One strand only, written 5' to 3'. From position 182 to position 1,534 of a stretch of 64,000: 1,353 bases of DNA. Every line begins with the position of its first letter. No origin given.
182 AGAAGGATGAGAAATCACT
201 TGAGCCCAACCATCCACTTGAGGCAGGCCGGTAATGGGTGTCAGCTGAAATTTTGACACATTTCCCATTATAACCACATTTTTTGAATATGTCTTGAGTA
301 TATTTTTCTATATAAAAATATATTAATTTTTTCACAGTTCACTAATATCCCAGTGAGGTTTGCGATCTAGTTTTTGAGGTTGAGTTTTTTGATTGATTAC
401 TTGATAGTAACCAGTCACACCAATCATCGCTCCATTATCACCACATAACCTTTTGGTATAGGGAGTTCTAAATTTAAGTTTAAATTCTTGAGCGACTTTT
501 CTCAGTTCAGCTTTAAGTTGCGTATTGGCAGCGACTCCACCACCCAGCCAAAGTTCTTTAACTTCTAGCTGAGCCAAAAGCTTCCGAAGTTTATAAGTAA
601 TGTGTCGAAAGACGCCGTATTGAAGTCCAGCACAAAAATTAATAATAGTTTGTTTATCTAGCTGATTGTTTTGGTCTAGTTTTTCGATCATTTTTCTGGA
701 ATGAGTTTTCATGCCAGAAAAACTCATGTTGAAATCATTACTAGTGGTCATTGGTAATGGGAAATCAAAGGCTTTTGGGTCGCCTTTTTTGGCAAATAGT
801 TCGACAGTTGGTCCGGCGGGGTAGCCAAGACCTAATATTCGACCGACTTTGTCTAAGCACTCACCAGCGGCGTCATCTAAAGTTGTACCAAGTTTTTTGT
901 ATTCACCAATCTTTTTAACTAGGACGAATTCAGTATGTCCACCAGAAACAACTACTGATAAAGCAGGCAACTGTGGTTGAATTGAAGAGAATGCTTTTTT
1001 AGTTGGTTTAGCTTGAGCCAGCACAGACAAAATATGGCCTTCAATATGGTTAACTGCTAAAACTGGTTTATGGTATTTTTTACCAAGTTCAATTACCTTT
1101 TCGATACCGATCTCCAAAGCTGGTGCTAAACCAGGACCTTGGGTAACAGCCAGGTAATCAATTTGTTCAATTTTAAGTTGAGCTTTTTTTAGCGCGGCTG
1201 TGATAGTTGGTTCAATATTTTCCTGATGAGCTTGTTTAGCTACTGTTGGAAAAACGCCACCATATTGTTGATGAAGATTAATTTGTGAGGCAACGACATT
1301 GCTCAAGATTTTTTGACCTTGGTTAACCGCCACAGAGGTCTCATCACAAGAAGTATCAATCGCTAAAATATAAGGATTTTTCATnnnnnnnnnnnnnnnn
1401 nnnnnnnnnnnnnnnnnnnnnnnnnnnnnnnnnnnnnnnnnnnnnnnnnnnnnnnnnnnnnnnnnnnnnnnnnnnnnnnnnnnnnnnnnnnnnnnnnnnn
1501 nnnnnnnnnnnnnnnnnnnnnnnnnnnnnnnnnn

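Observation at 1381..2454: TsaC(Sua5/YrdC)-TsaE fusion translationally coupled to TsaD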

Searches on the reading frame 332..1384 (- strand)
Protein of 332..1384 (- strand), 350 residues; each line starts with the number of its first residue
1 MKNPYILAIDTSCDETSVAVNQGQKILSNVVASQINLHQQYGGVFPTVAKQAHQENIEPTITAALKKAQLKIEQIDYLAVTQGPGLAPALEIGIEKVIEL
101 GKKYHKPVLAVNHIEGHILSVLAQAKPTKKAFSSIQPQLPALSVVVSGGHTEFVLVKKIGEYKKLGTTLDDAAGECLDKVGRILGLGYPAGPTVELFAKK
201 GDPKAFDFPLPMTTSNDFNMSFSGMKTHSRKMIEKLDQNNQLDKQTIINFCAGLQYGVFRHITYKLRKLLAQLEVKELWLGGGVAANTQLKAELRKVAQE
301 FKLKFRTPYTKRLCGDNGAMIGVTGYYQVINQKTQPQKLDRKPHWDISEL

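Call 3: search_protein_families(library=pfam, proteins=[window:332-1384:-], max_evalue=0.01)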
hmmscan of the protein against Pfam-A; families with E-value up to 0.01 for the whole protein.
window:332-1384:- (350 aa): 3 families
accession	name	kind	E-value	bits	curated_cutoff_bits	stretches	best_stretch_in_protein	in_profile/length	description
PF00814.31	TsaD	-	2.8e-78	263.7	24.8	1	25-322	1-263/264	tRNA N6-adenosine threonylcarbamoyltransferase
PF02543.21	Carbam_trans_N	-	8.8e-05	22.5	24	0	234-322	260-343/346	Carbamoyltransferase N-terminus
PF22521.2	HypF_C_2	-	0.0009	19.5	27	1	218-319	136-237/241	Carbamoyltransferase, Kae1-like Domain, second subdomain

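Call 4: search_protein_families(library=ncbifam, proteins=[window:332-1384:-], max_evalue=0.01)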
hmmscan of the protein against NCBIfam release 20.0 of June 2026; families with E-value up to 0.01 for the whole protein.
window:332-1384:- (350 aa): 6 families
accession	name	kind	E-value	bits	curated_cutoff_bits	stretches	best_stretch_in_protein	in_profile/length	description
TIGR03723.1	T6A_TsaD_YgjD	equivalog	2.4e-103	345.6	296.1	1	6-328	1-312/314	tRNA (adenosine(37)-N6)-threonylcarbamoyltransferase complex transferase subunit TsaD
TIGR00329.1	gcp_kae1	subfamily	2.2e-95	319.4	207.8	1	7-322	1-305/305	tRNA (adenosine(37)-N6)-threonylcarbamoyltransferase complex transferase subunit TsaD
TIGR03722.2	arch_KAE1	equivalog_domain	2.9e-55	187.6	375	1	6-337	1-306/323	KEOPS complex N(6)-L-threonylcarbamoyladenine synthase Kae1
NF007174.0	PRK09605.1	equivalog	8.9e-49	166.3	447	1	6-334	3-304/535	bifunctional N(6)-L-threonylcarbamoyladenine synthase/serine/threonine protein kinase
TIGR03725.1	T6A_YeaZ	equivalog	8.3e-12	45.5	69.3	1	6-115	1-95/212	tRNA (adenosine(37)-N6)-threonylcarbamoyltransferase complex dimerization subunit type 1 TsaB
TIGR00143.1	hypF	equivalog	0.0037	15.5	466.1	0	163-322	583-735/741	carbamoyltransferase HypF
